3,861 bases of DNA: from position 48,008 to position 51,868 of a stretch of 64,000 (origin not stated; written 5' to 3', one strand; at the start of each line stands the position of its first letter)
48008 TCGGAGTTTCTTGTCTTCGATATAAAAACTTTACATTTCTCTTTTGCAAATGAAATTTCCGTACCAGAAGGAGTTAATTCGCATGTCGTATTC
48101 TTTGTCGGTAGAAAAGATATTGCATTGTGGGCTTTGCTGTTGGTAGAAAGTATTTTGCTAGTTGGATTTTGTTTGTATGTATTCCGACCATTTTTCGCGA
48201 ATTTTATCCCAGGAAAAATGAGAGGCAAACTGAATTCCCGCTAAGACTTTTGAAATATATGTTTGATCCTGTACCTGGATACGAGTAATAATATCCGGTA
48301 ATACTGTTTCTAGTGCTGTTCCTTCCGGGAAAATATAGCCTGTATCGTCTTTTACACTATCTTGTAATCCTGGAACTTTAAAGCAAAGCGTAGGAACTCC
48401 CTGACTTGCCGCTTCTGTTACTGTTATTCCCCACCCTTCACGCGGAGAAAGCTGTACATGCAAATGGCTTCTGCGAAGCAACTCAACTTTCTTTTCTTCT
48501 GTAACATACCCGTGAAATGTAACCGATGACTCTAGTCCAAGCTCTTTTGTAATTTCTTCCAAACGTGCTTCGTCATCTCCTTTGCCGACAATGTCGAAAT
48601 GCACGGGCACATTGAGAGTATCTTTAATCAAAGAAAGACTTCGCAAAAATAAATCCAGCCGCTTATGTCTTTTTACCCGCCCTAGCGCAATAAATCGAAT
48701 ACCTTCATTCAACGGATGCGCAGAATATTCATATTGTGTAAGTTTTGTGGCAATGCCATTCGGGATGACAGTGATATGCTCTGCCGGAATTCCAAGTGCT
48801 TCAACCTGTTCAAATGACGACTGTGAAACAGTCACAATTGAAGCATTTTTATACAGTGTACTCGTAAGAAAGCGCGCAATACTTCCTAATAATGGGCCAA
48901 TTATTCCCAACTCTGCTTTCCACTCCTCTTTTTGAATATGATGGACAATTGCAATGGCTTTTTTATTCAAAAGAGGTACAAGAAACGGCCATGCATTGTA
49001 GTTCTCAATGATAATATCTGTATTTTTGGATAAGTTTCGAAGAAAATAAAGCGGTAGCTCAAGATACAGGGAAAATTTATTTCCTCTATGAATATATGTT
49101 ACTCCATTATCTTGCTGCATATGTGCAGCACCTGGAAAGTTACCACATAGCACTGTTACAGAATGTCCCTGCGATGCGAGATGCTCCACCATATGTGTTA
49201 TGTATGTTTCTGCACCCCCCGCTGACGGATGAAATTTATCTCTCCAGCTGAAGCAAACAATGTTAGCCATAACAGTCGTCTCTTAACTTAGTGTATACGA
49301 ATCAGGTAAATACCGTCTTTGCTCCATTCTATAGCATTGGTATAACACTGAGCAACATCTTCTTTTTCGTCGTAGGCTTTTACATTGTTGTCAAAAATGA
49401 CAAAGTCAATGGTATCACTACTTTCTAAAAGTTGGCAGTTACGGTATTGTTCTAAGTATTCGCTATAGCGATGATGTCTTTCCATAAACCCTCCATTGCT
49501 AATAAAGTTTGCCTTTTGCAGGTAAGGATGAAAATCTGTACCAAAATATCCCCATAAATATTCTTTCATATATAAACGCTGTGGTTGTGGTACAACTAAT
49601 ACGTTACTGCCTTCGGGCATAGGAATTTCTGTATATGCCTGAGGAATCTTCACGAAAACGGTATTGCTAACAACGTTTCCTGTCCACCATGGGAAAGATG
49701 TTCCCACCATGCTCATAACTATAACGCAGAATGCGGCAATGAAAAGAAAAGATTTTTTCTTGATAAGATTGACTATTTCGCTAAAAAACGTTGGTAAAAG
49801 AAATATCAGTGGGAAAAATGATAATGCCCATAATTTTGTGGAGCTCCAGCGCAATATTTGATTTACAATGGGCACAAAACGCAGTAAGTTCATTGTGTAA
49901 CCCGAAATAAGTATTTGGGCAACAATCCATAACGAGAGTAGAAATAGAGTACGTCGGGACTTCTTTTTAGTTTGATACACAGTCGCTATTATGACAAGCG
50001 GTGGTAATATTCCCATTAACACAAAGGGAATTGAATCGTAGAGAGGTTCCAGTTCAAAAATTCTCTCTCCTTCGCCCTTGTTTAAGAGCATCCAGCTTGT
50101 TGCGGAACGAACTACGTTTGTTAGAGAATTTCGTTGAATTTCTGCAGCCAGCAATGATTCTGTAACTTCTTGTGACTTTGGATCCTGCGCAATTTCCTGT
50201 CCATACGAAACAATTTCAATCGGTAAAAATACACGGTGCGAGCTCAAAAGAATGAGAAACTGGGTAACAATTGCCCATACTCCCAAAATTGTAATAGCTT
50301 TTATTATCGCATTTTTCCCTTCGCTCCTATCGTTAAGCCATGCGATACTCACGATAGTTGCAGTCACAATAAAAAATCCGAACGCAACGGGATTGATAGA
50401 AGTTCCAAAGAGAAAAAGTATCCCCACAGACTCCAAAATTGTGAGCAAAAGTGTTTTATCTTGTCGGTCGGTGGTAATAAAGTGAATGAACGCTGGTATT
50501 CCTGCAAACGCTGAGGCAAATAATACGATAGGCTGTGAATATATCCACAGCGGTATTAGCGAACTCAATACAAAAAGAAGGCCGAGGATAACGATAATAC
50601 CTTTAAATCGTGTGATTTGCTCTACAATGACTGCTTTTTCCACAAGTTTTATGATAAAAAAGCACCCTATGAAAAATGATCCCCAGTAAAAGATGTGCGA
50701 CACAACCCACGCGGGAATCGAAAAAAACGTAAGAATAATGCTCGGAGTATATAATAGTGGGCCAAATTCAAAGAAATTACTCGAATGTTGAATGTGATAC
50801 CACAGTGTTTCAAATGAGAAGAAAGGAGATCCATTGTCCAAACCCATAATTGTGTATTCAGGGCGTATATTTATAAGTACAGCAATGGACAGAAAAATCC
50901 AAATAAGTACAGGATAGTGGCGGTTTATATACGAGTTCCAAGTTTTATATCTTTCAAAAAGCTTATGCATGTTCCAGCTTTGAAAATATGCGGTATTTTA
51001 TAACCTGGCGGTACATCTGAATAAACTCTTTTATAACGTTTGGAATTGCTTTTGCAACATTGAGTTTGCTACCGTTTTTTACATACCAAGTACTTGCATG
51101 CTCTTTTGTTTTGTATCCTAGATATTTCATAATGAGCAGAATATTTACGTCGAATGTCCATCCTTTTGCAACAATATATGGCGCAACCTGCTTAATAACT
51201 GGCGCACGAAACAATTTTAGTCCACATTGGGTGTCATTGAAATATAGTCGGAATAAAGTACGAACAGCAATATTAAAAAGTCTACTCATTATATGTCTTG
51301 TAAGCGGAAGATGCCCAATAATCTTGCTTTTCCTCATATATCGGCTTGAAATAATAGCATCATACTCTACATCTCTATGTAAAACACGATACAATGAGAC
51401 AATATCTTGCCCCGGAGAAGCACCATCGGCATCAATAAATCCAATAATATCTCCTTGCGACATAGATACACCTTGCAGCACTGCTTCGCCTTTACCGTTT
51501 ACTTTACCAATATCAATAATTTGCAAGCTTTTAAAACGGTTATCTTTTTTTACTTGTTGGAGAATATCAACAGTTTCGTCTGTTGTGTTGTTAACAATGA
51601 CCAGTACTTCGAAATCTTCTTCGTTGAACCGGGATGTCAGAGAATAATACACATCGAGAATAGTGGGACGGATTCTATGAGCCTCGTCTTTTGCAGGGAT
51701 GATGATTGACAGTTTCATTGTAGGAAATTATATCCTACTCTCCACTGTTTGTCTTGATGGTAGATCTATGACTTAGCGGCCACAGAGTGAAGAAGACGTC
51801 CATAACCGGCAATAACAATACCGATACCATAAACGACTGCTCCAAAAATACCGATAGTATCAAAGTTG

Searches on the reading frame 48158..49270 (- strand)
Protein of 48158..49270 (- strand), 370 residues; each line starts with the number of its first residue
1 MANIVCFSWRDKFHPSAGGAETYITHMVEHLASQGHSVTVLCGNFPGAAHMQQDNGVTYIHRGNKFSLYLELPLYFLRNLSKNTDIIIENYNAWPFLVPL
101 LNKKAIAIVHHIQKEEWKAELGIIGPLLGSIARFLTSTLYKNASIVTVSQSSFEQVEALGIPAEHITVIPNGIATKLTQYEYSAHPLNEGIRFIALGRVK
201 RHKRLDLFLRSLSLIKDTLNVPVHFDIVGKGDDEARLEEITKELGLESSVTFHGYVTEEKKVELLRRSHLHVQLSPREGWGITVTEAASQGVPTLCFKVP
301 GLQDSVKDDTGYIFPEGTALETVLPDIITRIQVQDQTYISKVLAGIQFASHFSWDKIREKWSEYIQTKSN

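Call 18: search_protein_families(library=pfam, proteins=[window:48158-49270:-], max_evalue=0.001)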
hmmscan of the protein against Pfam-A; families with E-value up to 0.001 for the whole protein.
window:48158-49270:- (370 aa): 5 families
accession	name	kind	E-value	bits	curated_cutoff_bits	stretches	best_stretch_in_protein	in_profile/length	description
PF00534.26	Glycos_transf_1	-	1.3e-28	100.2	26.4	1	191-318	16-144/172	Glycosyl transferases group 1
PF13692.12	Glyco_trans_1_4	-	5.9e-22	78.9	27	1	192-318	3-128/142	Glycosyl transferases group 1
PF13439.12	Glyco_transf_4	-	9.8e-20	71.7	28.5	1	18-175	2-168/170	Glycosyltransferase Family 4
PF13579.12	Glyco_trans_4_4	-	2e-15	57.9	29.7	1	18-172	1-158/158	Glycosyl transferase 4-like domain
PF20706.3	GT4-conflict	-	2.5e-13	50.2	26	1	185-323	192-333/385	Family 4 Glycosyltransferase in conflict systems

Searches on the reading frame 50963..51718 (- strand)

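Call 18: search_protein_families(library=pfam, proteins=[window:50963-51718:-], max_evalue=0.001)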
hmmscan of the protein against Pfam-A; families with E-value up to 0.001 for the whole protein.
window:50963-51718:- (251 aa): 3 families
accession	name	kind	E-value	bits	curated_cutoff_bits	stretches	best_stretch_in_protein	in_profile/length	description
PF00535.33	Glycos_transf_2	-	5.6e-20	72.4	23.3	1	4-151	1-140/168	Glycosyl transferase family 2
PF13641.12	Glyco_tranf_2_3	-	7.8e-07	29.8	27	1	3-122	3-119/230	Glycosyltransferase like family 2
PF10111.15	Glyco_tranf_2_2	-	6e-06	26.4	27.3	1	4-99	1-92/276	Glycosyltransferase like family 2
